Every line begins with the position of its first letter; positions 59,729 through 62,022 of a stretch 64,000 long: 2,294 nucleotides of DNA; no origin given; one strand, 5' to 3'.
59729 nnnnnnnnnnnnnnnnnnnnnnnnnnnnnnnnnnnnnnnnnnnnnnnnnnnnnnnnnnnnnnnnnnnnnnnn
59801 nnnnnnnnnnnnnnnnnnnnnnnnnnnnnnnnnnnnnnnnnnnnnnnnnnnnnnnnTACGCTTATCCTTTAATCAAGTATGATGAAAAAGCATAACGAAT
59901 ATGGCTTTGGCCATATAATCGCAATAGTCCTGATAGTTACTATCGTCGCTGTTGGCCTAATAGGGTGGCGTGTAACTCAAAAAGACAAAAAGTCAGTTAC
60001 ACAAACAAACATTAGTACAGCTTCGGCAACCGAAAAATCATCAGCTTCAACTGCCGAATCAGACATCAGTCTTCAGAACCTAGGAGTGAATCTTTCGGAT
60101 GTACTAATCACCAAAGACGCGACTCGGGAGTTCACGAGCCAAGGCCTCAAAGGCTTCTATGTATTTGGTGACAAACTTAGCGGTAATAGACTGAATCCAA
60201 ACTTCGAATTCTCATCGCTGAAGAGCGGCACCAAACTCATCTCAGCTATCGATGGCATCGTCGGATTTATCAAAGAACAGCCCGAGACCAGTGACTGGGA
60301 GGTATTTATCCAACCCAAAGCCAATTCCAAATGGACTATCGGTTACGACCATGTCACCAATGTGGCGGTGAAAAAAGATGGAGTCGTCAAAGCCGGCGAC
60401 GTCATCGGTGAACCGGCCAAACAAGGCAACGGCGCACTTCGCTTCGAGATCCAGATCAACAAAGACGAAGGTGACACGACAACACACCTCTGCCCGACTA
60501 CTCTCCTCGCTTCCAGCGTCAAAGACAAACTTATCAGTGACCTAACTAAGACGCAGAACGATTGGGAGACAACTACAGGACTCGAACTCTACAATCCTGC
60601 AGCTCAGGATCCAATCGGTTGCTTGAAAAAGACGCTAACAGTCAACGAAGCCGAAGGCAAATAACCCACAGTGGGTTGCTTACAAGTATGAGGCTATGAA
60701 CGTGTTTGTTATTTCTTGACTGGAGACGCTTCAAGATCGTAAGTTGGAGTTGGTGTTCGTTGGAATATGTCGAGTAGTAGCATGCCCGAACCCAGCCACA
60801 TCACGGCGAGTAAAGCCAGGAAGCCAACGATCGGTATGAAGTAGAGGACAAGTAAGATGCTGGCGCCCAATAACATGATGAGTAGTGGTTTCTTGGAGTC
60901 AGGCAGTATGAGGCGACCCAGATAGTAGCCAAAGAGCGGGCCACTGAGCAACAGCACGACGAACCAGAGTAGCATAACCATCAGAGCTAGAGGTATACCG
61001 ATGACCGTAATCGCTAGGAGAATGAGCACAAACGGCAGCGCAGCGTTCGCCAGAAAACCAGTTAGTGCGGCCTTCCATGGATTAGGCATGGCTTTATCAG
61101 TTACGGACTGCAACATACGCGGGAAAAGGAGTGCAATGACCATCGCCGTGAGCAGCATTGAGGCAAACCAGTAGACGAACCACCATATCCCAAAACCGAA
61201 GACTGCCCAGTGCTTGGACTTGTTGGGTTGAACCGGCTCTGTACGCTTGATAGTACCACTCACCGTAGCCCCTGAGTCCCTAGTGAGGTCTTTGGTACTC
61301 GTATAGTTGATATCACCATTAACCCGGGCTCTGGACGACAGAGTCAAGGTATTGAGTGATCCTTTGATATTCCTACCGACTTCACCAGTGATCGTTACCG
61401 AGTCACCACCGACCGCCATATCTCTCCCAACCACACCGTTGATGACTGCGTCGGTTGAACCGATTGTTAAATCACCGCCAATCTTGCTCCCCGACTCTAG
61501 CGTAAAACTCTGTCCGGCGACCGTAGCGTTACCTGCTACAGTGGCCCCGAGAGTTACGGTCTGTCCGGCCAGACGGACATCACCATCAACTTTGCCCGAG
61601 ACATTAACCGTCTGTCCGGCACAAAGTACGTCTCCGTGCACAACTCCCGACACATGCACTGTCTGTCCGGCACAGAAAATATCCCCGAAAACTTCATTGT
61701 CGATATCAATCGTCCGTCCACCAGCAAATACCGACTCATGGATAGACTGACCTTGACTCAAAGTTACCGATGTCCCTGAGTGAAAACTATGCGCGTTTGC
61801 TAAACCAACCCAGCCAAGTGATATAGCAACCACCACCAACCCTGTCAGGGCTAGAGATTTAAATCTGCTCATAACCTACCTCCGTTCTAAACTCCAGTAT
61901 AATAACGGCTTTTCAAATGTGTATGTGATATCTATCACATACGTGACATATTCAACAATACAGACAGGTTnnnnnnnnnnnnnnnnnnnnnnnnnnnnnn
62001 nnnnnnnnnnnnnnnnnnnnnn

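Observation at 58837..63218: Recurrent N-terminal module G-F-[AGS]-H-[IV]-(hydrophobic ~20)-[WT]-R-V on unrelated secreted proteins: a prepilin-like signal without Glu5?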

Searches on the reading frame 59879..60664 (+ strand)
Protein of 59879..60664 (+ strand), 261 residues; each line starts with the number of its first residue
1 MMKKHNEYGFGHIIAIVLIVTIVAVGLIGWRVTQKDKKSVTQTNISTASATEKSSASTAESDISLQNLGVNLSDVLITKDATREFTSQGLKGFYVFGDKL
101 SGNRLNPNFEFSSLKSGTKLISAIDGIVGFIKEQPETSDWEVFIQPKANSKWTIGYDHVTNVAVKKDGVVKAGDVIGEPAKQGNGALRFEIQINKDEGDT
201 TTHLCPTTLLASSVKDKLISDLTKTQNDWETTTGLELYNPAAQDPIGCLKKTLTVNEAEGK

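Call 5: search_protein_families(library=ncbifam, proteins=[window:59879-60664:+], max_evalue=1)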
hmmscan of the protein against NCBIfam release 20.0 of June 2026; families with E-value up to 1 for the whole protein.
window:59879-60664:+ (261 aa): 6 families
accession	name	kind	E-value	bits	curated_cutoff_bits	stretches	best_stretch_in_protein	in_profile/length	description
NF053825.1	PdgNdpepShyA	equivalog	0.0016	17.2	700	1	115-184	304-370/425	peptidoglycan DD-endopeptidase ShyA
NF042931.1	SAG1386_EF1546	equivalog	0.019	15.1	80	1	13-61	33-83/158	SAG1386/EF1546 family surface-associated protein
NF008652.0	PRK11649.1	equivalog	0.026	13.2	341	1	114-203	320-409/439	murein DD-endopeptidase MepM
NF052530.1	Heli_ShapePgp3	exception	0.051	12.7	300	1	115-195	175-255/270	peptidoglycan metallopeptidase Pgp3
NF008142.0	PRK10893.1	equivalog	0.073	12.6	230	1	15-81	7-68/192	LPS export ABC transporter periplasmic protein LptC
NF051432.1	PepSY_MTB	domain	0.48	10.9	60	0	2-50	1-48/101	PepSY domain-containing protein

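Call 6: search_protein_families(library=pfam, proteins=[window:59879-60664:+], max_evalue=1)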
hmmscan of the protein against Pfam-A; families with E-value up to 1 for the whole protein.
window:59879-60664:+ (261 aa): 5 families
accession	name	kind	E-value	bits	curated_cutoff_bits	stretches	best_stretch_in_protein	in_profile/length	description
PF01551.29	Peptidase_M23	-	3.8e-08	33.9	28.7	1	115-196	11-92/96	Peptidase family M23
PF15820.10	ECSCR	-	0.095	13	27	1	10-71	27-94/104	Endothelial cell-specific chemotaxis regulator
PF20506.3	DUF6732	-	0.14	12.5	27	1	9-43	28-62/72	Family of unknown function (DUF6732)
PF15330.11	SIT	-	0.18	12.7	27.6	1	13-72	6-62/114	SHP2-interacting transmembrane adaptor protein, SIT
PF12669.12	FeoB_associated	-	0.68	10.7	27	0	16-39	4-27/44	FeoB-associated Cys-rich membrane protein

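Call 10: find_encoding_contigs(protein=window:59879-60664:+, flank=10000, max_places=6)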
Protein window:59879-60664:+ (261 aa): 1 contig read that carries it; 1 place shown.
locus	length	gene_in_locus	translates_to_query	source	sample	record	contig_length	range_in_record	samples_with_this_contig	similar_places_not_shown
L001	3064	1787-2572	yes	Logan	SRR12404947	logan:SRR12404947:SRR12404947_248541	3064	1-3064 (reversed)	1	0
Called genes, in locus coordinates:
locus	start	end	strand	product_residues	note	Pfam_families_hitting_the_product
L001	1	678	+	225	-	?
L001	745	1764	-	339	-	-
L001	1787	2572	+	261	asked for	PF01551:Peptidase_M23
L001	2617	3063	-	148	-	?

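Call 66: search_solved_structures(query=window:59879-60664:+, max_evalue=0.1)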
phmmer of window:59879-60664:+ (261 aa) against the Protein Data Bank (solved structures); distinct sequences matched with E-value up to 0.1: 2.
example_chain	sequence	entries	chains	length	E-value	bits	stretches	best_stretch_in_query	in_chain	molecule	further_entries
7qrl_A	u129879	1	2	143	0.039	16.7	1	96-191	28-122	DipM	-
7qrl_C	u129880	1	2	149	0.043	16.6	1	96-184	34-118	DipM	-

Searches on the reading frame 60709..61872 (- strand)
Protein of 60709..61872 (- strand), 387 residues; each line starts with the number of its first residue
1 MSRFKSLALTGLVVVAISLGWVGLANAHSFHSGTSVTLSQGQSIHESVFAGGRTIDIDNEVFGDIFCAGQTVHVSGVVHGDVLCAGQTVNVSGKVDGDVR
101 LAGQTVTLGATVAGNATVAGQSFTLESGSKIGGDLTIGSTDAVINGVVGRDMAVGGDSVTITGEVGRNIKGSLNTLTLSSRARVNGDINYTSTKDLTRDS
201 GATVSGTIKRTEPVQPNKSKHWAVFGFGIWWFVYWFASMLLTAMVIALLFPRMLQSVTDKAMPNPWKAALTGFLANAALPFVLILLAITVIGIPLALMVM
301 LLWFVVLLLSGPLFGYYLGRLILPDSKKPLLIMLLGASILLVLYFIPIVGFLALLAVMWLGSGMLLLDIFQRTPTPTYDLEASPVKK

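Call 47: search_protein_families(library=pfam, proteins=[window:60709-61872:-], max_evalue=0.01)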
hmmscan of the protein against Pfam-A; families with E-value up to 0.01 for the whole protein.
window:60709-61872:- (387 aa): 1 family
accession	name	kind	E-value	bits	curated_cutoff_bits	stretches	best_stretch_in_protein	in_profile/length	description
PF04519.19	Bactofilin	-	2.8e-09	37.6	27.9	2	52-135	16-97/98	Polymer-forming cytoskeletal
